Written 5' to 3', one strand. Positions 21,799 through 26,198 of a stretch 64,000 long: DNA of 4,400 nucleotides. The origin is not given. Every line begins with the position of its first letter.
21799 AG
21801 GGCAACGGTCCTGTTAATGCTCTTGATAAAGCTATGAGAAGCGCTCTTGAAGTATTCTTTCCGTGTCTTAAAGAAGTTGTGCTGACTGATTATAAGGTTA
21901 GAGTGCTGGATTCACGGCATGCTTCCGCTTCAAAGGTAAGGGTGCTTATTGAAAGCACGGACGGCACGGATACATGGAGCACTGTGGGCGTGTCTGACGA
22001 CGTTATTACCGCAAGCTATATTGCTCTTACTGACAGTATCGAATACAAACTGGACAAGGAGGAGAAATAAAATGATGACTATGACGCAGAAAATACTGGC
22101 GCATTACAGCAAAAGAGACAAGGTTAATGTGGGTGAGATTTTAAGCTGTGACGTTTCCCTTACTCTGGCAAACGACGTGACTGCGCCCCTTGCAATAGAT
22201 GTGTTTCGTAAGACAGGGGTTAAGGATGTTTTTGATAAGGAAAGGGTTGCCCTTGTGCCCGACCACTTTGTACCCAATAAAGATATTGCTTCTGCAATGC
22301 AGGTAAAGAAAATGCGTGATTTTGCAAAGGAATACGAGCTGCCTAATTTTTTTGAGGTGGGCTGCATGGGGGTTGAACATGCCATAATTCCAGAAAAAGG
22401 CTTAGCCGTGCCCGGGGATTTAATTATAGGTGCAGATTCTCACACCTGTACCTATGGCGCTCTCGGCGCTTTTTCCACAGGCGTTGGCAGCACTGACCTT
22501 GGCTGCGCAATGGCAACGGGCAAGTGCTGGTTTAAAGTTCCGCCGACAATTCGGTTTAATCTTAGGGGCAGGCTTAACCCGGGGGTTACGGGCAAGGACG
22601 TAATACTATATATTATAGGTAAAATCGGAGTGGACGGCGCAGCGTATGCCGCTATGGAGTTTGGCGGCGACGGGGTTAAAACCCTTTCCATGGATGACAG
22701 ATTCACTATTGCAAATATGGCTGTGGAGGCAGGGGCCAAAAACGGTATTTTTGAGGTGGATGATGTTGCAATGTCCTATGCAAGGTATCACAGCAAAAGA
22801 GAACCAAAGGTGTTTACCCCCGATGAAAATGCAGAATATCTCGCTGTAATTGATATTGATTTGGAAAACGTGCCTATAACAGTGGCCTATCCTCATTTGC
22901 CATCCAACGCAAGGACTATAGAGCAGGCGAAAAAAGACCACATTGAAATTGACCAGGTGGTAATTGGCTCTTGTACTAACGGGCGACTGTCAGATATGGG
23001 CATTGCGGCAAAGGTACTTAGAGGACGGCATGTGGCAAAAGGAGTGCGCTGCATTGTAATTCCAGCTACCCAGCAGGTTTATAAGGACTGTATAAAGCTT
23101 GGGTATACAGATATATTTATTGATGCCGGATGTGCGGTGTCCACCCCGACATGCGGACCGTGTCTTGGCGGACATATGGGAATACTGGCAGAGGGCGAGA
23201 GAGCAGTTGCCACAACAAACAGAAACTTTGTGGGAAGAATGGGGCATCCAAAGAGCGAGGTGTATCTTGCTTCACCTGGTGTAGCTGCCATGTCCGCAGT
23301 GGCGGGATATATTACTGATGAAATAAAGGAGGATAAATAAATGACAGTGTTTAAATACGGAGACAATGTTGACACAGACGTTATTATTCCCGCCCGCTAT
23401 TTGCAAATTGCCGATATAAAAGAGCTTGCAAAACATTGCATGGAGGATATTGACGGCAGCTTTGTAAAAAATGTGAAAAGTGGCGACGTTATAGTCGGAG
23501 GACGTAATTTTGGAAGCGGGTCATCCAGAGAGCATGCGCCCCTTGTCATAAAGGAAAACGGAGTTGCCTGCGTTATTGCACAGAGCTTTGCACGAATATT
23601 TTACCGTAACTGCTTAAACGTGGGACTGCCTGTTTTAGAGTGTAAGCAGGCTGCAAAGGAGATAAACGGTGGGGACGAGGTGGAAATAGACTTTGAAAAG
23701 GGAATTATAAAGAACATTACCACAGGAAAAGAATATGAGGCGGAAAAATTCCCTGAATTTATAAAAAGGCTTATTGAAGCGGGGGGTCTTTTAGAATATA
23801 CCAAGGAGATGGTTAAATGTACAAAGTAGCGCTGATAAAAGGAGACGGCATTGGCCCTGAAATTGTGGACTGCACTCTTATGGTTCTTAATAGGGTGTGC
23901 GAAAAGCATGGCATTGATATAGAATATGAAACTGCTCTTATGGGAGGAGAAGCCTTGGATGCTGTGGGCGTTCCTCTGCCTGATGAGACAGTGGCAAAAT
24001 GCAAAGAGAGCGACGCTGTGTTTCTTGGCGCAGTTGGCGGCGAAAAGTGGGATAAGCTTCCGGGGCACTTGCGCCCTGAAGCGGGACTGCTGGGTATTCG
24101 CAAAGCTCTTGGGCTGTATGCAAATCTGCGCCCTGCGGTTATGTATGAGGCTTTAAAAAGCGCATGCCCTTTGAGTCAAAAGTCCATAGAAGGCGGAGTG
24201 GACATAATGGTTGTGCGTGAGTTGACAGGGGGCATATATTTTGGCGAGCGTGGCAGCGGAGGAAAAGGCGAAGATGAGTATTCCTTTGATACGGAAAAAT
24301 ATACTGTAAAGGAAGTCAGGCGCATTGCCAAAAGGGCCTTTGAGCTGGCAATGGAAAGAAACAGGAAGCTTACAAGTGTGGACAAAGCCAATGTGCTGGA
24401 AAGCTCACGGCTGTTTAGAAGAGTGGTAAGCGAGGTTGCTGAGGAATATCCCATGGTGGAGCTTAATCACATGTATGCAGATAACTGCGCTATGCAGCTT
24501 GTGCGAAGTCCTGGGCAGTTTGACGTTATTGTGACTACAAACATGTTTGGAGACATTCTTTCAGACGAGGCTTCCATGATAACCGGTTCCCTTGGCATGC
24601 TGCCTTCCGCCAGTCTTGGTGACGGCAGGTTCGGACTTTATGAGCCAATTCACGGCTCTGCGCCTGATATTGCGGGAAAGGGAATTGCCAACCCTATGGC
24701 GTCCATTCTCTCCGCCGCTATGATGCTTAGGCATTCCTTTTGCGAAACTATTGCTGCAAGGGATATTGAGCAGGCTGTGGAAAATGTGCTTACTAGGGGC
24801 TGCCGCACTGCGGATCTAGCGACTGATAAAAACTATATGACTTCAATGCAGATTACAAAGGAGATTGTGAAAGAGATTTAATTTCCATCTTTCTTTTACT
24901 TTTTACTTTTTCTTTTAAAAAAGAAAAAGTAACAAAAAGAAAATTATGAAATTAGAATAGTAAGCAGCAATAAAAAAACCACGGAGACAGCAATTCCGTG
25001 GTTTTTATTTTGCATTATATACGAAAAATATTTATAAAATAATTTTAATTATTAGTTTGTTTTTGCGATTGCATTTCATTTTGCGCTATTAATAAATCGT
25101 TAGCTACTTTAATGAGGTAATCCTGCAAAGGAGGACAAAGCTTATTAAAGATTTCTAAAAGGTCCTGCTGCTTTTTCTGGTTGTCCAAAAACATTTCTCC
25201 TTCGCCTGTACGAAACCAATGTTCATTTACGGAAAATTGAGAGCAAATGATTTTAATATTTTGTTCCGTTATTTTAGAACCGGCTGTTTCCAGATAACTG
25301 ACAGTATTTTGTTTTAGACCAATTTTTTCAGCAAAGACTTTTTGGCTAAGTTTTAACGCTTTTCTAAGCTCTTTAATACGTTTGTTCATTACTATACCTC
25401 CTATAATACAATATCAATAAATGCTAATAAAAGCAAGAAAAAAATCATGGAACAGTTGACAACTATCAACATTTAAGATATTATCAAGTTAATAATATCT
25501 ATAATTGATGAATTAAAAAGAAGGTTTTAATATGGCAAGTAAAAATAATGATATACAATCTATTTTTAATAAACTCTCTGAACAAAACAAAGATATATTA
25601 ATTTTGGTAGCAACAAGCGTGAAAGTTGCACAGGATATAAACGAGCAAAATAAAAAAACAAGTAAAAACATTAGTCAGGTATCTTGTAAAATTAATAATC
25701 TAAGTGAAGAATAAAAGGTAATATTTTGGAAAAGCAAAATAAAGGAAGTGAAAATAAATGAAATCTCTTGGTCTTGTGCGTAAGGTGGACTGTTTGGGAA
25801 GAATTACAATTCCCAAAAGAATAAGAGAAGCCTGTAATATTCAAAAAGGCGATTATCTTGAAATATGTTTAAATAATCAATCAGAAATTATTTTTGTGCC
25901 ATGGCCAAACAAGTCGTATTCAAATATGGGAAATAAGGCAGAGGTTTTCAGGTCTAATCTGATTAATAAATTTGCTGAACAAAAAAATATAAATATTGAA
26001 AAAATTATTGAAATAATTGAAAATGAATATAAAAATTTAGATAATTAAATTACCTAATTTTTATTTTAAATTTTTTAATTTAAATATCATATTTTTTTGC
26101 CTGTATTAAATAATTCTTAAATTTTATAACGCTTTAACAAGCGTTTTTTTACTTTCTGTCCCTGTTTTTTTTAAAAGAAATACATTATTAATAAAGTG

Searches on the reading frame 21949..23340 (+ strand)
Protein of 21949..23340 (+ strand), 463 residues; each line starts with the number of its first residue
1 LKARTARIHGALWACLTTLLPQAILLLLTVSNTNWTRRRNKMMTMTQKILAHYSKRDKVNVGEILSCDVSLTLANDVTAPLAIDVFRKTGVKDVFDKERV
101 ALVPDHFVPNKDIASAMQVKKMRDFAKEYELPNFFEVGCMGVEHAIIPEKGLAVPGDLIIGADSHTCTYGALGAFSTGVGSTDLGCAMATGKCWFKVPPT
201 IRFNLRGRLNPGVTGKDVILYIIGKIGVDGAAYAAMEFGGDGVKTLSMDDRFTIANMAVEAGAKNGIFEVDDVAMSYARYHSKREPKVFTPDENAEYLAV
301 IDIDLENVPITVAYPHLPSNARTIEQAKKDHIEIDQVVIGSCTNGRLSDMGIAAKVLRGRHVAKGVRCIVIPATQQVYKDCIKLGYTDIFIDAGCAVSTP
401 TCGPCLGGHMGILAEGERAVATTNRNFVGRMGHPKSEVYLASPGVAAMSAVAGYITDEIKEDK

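Call 37: search_protein_families(library=pfam, proteins=[window:21949-23340:+], max_evalue=0.00001)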
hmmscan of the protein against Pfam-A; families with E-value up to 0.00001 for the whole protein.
window:21949-23340:+ (463 aa): 1 family
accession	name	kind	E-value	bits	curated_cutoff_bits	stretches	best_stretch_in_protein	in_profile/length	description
PF00330.25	Aconitase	-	6.1e-101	339.1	28.7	1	60-453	12-463/463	Aconitase family (aconitate hydratase)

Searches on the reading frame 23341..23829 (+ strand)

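Call 37: search_protein_families(library=pfam, proteins=[window:23341-23829:+], max_evalue=0.00001)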
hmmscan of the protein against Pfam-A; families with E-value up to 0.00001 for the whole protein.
window:23341-23829:+ (162 aa): 1 family
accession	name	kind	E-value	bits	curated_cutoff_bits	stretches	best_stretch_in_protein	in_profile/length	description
PF00694.25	Aconitase_C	-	1.3e-18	68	22.8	1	50-102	77-129/131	Aconitase C-terminal domain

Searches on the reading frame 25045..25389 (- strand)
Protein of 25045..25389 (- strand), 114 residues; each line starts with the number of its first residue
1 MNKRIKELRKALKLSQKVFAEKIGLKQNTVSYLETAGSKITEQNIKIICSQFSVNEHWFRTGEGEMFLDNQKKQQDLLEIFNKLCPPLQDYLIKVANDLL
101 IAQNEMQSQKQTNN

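Call 3: search_protein_families(library=pfam, proteins=[window:25045-25389:-], max_evalue=0.01)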
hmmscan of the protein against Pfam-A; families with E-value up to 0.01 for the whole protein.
window:25045-25389:- (114 aa): 4 families
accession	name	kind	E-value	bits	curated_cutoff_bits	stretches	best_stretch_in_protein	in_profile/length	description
PF01381.28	HTH_3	-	1.4e-11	44.7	23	1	5-59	1-55/55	Helix-turn-helix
PF12844.13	HTH_19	-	7.8e-06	26.2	30.2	1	3-65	2-64/64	Helix-turn-helix domain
PF13560.12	HTH_31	-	8.4e-05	23.2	27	1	4-42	5-44/64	Helix-turn-helix domain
PF22495.2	HTH_92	-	0.0021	17.7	27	1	6-41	1-35/45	RsaL-like HTH domain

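Call 4: search_protein_families(library=phrogs, proteins=[window:25045-25389:-], max_evalue=0.01)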
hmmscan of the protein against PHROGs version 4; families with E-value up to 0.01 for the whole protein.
window:25045-25389:- (114 aa): 20 families
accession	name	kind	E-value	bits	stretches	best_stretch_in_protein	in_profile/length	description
phrog_8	-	transcription regulation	5.1e-17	63.3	1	2-93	163-249/346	transcriptional regulator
phrog_2967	-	transcription regulation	1.5e-15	58.4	1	2-109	12-115/225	transcriptional regulator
phrog_4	-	transcription regulation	1e-12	48.8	1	2-86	138-205/400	transcriptional repressor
phrog_147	-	transcription regulation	4e-09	37.7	1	1-63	5-70/100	transcriptional regulator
phrog_3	-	transcription regulation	8.7e-07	30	1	1-75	89-163/430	transcriptional repressor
phrog_2328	-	transcription regulation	1.7e-06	28.9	1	3-66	18-81/128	transcriptional repressor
phrog_2104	-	unknown function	2.7e-06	28.5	1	3-35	42-74/103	-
phrog_2439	-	transcription regulation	9.4e-06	25.7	1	3-63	10-70/367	transcriptional regulator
phrog_9710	-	unknown function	2.2e-05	25.5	1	17-75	31-91/95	-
phrog_1373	-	transcription regulation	4.9e-05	24.4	1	4-51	67-114/166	transcriptional regulator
phrog_7950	-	transcription regulation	0.00021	22.3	1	1-44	8-51/68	transcriptional repressor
phrog_11423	-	unknown function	0.00075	20.2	1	3-70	12-79/176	-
phrog_1994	-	DNA, RNA and nucleotide metabolism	0.00076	20.4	1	3-55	2-54/170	DNA binding protein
phrog_4779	-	transcription regulation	0.00083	20.8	1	3-50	5-54/98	transcriptional regulator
phrog_7241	-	transcription regulation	0.0013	19.8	1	5-55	66-116/122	transcriptional regulator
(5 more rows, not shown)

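Call 52: search_protein_families(library=padloc, proteins=[window:25045-25389:-], max_evalue=0.01)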
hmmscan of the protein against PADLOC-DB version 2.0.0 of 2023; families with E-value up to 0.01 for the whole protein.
window:25045-25389:- (114 aa): 11 families
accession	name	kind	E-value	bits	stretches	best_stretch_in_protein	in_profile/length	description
PDLC02926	HTH_VI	-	1.6e-07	29.5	1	2-55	3-56/92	-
PDLC03951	RmrA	-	2.7e-06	24.6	1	3-61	11-69/400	-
PDLC03952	RmrA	-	3.8e-05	20.7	1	3-67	25-89/395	-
PDLC03954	RmrA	-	7.9e-05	19.7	1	3-70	13-80/380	-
PDLC03947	RmrA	-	0.00024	18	1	2-60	13-71/383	-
PDLC03665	Control_protein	-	0.00028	19.1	1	3-54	11-63/77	control protein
PDLC03949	RmrA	-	0.00045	17.2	1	3-66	5-68/363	-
PDLC03946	RmrA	-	0.00055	16.8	1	2-65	4-67/357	-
PDLC03953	RmrA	-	0.00084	16.7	1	3-65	8-70/373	-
PDLC03312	MTase_II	-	0.0058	12.3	1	4-50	64-110/1344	Type II methyltransferase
PDLC04142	capH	-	0.0073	15.4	0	2-48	8-54/103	capH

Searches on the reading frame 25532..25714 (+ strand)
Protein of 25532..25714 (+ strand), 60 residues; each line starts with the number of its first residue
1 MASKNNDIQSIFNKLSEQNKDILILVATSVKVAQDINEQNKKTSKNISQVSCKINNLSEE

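Call 4: search_protein_families(library=phrogs, proteins=[window:25532-25714:+], max_evalue=0.01)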
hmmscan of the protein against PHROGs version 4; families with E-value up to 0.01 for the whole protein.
window:25532-25714:+ (60 aa): 1 family
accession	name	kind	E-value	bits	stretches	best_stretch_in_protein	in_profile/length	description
phrog_7428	-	unknown function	0.0025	18.7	1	2-59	28-80/129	-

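Call 52: search_protein_families(library=padloc, proteins=[window:25532-25714:+], max_evalue=0.01)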
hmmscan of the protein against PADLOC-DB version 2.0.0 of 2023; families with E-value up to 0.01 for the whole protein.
window:25532-25714:+ (60 aa): 0 families

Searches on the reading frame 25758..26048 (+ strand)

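Call 3: search_protein_families(library=pfam, proteins=[window:25758-26048:+], max_evalue=0.01)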
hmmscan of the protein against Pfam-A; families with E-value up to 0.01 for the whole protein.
window:25758-26048:+ (96 aa): 3 families
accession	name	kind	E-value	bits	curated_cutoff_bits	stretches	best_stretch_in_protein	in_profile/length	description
PF04014.23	MazE_antitoxin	-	4.7e-07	30.1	24.7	1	7-40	1-35/48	Antidote-toxin recognition MazE, bacterial antitoxin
PF04101.22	Glyco_tran_28_C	-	0.0013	19.3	22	1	37-93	87-143/166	Glycosyltransferase family 28 C-terminal domain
PF02381.23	MraZ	-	0.0031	17.9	23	1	10-60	10-55/72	MraZ protein, putative antitoxin-like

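Call 4: search_protein_families(library=phrogs, proteins=[window:25758-26048:+], max_evalue=0.01)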
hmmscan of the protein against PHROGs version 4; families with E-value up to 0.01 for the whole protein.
window:25758-26048:+ (96 aa): 2 families
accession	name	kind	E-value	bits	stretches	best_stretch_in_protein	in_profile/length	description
phrog_4681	-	moron, auxiliary metabolic gene and host takeover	9e-13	49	1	1-45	1-44/87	antitoxin from a toxin-antitoxin system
phrog_36746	-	moron, auxiliary metabolic gene and host takeover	4e-06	28.3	1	1-38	1-38/93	antitoxin from a toxin-antitoxin system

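Call 52: search_protein_families(library=padloc, proteins=[window:25758-26048:+], max_evalue=0.01)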
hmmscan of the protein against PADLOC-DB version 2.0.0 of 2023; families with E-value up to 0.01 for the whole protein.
window:25758-26048:+ (96 aa): 0 families
